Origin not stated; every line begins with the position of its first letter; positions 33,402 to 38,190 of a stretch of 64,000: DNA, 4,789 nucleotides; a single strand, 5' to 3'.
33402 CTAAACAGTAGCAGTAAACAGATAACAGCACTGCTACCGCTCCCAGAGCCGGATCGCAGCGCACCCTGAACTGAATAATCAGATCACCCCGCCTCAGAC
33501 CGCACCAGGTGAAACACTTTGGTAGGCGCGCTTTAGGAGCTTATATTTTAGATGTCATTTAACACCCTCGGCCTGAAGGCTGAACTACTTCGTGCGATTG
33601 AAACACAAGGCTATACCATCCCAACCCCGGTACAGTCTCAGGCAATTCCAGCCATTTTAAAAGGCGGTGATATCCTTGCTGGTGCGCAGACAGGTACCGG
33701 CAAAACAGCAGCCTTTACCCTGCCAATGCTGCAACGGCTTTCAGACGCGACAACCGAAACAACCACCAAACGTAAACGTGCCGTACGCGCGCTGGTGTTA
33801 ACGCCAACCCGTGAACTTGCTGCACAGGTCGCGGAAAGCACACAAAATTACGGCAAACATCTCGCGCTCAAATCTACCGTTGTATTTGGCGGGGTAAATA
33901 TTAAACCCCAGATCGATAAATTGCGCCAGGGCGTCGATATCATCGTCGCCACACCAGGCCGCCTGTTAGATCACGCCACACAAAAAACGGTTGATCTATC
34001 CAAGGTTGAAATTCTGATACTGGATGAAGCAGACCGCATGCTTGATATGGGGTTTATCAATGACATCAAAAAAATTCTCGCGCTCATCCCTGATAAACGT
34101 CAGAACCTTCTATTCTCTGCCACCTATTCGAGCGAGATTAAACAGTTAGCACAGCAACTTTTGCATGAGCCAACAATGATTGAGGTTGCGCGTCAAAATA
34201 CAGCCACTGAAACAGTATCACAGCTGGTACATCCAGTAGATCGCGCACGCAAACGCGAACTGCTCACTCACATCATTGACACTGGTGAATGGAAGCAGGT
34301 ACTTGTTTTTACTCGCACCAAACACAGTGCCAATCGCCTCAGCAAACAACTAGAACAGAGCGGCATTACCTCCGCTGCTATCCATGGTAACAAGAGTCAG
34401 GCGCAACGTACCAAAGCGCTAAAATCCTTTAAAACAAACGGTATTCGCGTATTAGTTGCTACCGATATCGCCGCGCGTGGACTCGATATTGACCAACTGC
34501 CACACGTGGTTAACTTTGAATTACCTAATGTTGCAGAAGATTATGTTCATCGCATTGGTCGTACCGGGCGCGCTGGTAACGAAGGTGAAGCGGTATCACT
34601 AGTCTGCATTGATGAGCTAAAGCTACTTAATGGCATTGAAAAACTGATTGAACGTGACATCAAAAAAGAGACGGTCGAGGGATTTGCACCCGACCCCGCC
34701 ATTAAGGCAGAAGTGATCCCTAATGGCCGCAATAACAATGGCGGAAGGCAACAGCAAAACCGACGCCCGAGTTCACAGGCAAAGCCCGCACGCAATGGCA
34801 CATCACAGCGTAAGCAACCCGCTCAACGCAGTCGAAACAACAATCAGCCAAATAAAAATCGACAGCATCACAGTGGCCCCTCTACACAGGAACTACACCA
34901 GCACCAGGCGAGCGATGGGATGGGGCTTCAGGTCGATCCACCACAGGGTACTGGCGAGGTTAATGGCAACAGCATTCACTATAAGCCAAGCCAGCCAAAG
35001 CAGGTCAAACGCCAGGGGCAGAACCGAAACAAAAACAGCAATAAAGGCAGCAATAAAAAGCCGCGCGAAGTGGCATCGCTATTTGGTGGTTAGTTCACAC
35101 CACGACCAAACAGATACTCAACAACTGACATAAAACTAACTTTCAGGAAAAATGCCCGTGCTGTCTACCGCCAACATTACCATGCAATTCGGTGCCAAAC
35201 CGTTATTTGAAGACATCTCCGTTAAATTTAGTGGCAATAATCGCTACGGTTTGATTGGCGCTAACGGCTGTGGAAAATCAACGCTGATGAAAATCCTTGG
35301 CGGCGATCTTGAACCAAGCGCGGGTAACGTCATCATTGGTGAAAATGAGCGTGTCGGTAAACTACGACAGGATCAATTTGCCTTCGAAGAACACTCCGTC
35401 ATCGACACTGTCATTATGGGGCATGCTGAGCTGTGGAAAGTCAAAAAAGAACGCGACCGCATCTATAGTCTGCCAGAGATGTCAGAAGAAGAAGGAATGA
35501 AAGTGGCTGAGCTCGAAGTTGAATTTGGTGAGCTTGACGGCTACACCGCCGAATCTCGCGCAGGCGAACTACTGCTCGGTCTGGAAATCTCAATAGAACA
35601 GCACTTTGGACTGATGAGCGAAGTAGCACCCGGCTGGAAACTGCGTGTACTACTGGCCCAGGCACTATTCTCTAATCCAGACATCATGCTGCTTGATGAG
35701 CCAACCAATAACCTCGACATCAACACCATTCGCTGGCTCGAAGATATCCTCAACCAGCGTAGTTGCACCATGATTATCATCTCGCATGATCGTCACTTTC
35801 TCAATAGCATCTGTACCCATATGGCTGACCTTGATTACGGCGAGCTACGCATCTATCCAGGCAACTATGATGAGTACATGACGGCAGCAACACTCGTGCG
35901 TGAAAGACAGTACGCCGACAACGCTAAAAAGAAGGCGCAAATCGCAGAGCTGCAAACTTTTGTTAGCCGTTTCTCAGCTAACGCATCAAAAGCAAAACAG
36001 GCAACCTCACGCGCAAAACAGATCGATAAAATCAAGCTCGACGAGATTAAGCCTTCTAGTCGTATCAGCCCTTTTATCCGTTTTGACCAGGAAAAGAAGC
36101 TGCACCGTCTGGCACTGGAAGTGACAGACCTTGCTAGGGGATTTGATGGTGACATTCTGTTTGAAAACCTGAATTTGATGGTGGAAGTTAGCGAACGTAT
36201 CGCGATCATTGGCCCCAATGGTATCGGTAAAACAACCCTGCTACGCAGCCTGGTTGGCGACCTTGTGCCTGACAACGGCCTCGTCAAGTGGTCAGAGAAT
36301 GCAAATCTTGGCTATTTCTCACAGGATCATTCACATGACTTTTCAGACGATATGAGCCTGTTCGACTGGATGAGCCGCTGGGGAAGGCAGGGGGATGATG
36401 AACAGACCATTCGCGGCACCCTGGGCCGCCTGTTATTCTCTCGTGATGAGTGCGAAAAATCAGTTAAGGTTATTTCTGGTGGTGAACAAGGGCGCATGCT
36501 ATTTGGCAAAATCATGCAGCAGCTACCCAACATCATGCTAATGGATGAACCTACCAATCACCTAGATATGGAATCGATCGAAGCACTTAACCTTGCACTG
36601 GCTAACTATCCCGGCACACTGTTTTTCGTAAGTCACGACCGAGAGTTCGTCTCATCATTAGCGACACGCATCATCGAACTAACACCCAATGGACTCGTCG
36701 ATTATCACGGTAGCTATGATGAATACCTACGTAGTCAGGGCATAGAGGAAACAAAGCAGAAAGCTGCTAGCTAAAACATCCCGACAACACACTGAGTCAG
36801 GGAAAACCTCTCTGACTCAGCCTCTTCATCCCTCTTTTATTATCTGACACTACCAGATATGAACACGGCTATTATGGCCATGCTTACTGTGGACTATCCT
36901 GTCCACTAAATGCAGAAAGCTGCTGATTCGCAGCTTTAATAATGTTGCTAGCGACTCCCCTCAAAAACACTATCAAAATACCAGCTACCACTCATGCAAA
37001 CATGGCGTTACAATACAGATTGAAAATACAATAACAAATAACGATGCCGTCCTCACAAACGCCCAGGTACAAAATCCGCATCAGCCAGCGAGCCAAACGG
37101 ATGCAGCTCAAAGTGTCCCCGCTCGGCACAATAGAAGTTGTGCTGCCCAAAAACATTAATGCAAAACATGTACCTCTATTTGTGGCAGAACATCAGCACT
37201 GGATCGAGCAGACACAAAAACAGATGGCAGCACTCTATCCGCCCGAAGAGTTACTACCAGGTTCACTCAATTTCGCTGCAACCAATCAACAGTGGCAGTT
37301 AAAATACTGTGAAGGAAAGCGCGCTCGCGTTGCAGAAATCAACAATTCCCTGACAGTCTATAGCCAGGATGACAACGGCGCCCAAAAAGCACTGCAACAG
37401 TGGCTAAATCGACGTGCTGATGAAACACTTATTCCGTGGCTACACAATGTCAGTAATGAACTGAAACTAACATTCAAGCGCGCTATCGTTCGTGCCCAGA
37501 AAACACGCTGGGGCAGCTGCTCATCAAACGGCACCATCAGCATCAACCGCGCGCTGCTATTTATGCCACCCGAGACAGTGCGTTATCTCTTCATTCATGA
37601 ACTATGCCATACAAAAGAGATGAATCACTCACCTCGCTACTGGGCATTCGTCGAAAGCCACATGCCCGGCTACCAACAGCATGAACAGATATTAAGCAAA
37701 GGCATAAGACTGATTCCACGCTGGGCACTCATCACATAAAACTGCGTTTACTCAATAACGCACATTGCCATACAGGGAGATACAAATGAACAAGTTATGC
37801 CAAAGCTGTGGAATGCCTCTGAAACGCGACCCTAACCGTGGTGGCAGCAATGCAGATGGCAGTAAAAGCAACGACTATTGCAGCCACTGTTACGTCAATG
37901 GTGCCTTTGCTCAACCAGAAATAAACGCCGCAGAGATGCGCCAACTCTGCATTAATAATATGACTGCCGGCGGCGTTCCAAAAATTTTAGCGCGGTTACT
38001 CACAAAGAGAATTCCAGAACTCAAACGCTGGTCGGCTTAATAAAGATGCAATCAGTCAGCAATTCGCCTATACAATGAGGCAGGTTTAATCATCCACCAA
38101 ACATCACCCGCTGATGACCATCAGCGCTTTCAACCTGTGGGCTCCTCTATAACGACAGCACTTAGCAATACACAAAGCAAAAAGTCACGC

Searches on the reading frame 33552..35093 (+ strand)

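Call 3: search_protein_families(library=pfam, proteins=[window:33552-35093:+])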
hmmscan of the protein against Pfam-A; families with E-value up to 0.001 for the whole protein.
window:33552-35093:+ (513 aa): 5 families
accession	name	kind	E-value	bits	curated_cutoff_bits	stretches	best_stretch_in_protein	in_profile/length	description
PF00270.35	DEAD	-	3.7e-53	180.1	26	1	25-198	1-166/167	DEAD/DEAH box helicase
PF00271.37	Helicase_C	-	6.9e-30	104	23.5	1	234-342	2-110/110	Helicase conserved C-terminal domain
PF04851.21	ResIII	-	4.9e-09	36.7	22.5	1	25-192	5-162/164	Type III restriction enzyme, res subunit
PF13245.12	AAA_19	-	2.2e-06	28.4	25.1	0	28-180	1-115/134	AAA domain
PF13401.12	AAA_22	-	0.00038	21.2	27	0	45-184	12-114/130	AAA domain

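Call 4: search_protein_families(library=ncbifam, proteins=[window:33552-35093:+])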
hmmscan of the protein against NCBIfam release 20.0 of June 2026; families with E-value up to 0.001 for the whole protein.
window:33552-35093:+ (513 aa): 41 families (the best 25 are shown)
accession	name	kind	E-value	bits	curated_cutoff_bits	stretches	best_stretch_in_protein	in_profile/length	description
NF007882.0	PRK10590.1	equivalog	7.4e-202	671.3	743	1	1-443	1-443/456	ATP-dependent RNA helicase RhlE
NF053710.1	RNA_heli_RhlE2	exception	2.5e-183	610.9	925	1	1-501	1-518/635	RNA helicase RhlE2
NF053711.1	RNA_heli_RhlE1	exception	1.7e-157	524.7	750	1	1-384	1-381/434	RNA helicase RhlE1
NF053631.1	RNA_helic_CshA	equivalog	3.1e-127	425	646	1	3-375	1-365/434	degradosome RNA helicase CshA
NF008394.0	PRK11192.1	equivalog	1.3e-120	403.2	507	1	1-441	3-433/441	ATP-dependent RNA helicase SrmB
NF053636.1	DDHlcsCsdAPsy1082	equivalog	3.1e-119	398.8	890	1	2-502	4-509/512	DEAD/DEAH box helicase CsdA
NF008744.0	PRK11776.1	equivalog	2.4e-116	389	524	1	2-388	5-383/460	ATP-dependent RNA helicase DbpA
NF002340.1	PRK01297.1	equivalog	2.2e-102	342.6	564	1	2-370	2-372/372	ATP-dependent RNA helicase RhlB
NF008642.0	PRK11634.1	equivalog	1e-99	334.6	989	1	2-370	7-368/628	DEAD/DEAH family ATP-dependent RNA helicase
NF003419.0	PRK04837.1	equivalog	1.4e-98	330.4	588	1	3-411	11-415/424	ATP-dependent RNA helicase RhlB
NF003390.0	PRK04537.1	equivalog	1.1e-93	315.2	732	1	2-454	10-470/572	ATP-dependent RNA helicase RhlB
NF010337.0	PRK13766.1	equivalog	8.6e-24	83.7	610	2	193-388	317-515/781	Hef nuclease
TIGR04121.1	DEXH_lig_assoc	equivalog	5.4e-20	70.7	850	1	17-360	8-365/804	ligase-associated DNA damage response DEXH box helicase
TIGR01389.1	recQ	equivalog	7.4e-20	70.9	640.2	1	18-361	8-338/591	DNA helicase RecQ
TIGR00614.1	recQ_fam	subfamily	3.1e-15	55.9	219.8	1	234-358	213-337/470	RecQ family ATP-dependent DNA helicase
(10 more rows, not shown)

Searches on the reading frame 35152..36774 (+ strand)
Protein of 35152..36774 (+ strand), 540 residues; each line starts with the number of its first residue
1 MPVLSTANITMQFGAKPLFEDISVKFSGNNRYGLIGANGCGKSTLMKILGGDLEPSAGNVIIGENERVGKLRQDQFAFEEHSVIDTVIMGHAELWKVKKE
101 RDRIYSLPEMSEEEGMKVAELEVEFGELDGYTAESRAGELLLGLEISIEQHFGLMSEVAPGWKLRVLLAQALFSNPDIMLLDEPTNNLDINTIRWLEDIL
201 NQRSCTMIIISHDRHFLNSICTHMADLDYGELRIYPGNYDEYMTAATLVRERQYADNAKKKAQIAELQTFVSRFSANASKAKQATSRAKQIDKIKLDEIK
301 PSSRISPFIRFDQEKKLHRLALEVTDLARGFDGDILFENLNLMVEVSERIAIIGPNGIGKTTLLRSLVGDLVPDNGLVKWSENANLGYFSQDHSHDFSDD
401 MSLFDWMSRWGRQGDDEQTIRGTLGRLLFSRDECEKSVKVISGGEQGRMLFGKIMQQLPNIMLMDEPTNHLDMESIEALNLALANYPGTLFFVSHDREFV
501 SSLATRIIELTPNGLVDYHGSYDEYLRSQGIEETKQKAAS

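Call 3: search_protein_families(library=pfam, proteins=[window:35152-36774:+])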
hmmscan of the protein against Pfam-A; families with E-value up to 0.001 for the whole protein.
window:35152-36774:+ (540 aa): 21 families
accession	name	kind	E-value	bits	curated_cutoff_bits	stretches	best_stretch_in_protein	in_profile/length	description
PF00005.33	ABC_tran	-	1.5e-41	142.7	25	2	20-186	2-137/137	ABC transporter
PF12848.13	ABC_tran_Xtn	-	1.3e-24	86.5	25.9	1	226-310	2-84/85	ABC transporter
PF13304.12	AAA_21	-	1.6e-14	55.1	27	1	33-81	3-63/304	AAA domain, putative AbiEii toxin, Type IV TA system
PF02463.25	SMC_N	-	2.6e-08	34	40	0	164-219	147-204/220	RecF/RecN/SMC N terminal domain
PF13555.12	AAA_29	-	5.2e-07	29.7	27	0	342-374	17-49/61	P-loop containing region of AAA domain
PF13173.12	AAA_14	-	9.2e-07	29.4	27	0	350-396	5-42/129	AAA domain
PF13521.12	AAA_28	-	3.3e-06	27.8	27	0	349-368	1-20/164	AAA domain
PF13175.12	AAA_15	-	1.6e-05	25.2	32.1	0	19-49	14-43/374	AAA ATPase domain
PF13401.12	AAA_22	-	1.9e-05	25.4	27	0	350-371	8-29/130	AAA domain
PF05729.18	NACHT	-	2.3e-05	24.7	26.7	0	349-370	2-23/167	NACHT domain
PF03193.22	RsgA_GTPase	-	5.2e-05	23.6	30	0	348-372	107-131/174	RsgA GTPase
PF00910.28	RNA_helicase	-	6.2e-05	23.9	21.5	0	34-54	3-23/105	RNA helicase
PF24389.1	ORC-CDC6-like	-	6.7e-05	22.2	27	0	350-367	35-52/571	ORC-CDC6-like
PF00004.35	AAA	-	8.1e-05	23.5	21.2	0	352-371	3-22/131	ATPase family associated with various cellular activities (AAA)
PF13479.12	AAA_24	-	0.00011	22.5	27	0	349-367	4-22/195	AAA domain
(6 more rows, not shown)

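Call 4: search_protein_families(library=ncbifam, proteins=[window:35152-36774:+])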
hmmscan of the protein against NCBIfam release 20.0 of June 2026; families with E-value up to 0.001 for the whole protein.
window:35152-36774:+ (540 aa): 185 families (the best 25 are shown)
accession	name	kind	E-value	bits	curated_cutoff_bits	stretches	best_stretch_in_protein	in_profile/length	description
NF011646.0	PRK15064.1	equivalog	7.7e-301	998.1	762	1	3-531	1-529/530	ABC-F family ATPase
NF000355.4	ribo_prot_ABC_F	equivalog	5.8e-121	404.8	380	3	5-291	4-251/499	ribosomal protection-like ABC-F family protein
NF050005.1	ABC_ATPase_Uup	equivalog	6.5e-121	404.5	900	2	1-500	1-500/636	ATP-binding cassette ATPase Uup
NF008358.0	PRK11147.1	equivalog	1.5e-95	320.8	936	2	1-455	1-455/635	ABC transporter ATP-binding protein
NF007921.0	PRK10636.1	equivalog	1.9e-94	317.1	917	1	9-527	7-517/638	ABC transporter ATP-binding protein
NF008775.0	PRK11819.1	equivalog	1.1e-93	314.8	599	1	13-529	16-535/556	energy-dependent translational throttle protein EttA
TIGR03719.1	ABC_ABC_ChvD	subfamily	2.1e-92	310.5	806.75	1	14-528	16-532/552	energy-dependent translational throttle protein EttA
NF000171.1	ABCF_producer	exception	1.4e-86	291.1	800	2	6-511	6-535/541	TlrC/CarA/OleB/SrmB family ABC-F type ribosomal protection protein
NF000170.2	ABCF_Vga_all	exception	6.5e-85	285.6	725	2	285-532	238-475/521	Vga family ABC-F type ribosomal protection protein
NF000168.2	ABCF_Msr_all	exception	1.3e-76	258.1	680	4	258-511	231-479/487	Msr family ABC-F type ribosomal protection protein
NF043038.1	ABCF_CplR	exception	2e-74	251.2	780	3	290-537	255-496/544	ABC-F type ribosomal protection protein CplR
NF000514.1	ABCF_OptrA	exception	1.1e-72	245.4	1450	1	15-527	32-549/655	ABC-F type ribosomal protection protein OptrA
NF000169.2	ABCF_Sal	exception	2.3e-72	244.4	725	4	76-296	63-269/542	Sal family ABC-F type ribosomal protection protein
NF000166.1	ABCF_CarA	exception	3e-58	197.4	1050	3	341-507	380-542/556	ABC-F type ribosomal protection protein Car(A)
NF000167.2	ABCF_Lsa_all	exception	7e-57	193.5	750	3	309-510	297-492/492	Lsa family ABC-F type ribosomal protection protein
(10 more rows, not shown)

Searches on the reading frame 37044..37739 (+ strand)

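Call 3: search_protein_families(library=pfam, proteins=[window:37044-37739:+])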
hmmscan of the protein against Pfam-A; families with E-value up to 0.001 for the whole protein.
window:37044-37739:+ (231 aa): 1 family
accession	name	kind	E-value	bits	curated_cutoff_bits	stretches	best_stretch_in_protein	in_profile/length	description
PF01863.23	YgjP-like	-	1.7e-51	175.6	26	1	18-218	1-205/207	YgjP-like, metallopeptidase domain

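Call 4: search_protein_families(library=ncbifam, proteins=[window:37044-37739:+])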
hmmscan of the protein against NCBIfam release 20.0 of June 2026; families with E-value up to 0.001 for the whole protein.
window:37044-37739:+ (231 aa): 0 families

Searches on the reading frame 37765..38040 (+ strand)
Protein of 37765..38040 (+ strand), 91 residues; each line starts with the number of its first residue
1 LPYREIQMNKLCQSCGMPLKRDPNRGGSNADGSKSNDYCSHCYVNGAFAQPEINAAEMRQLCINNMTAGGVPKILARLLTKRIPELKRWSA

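Call 81: search_protein_families(library=pfam, proteins=[window:37765-38040:+], max_evalue=0.001)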
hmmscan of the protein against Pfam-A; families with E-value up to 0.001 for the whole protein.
window:37765-38040:+ (91 aa): 1 family
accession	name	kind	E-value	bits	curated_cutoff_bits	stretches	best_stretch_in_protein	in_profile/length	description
PF12674.12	Zn_ribbon_2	-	1.9e-22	80.2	22.5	1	11-89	1-80/81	Putative zinc ribbon domain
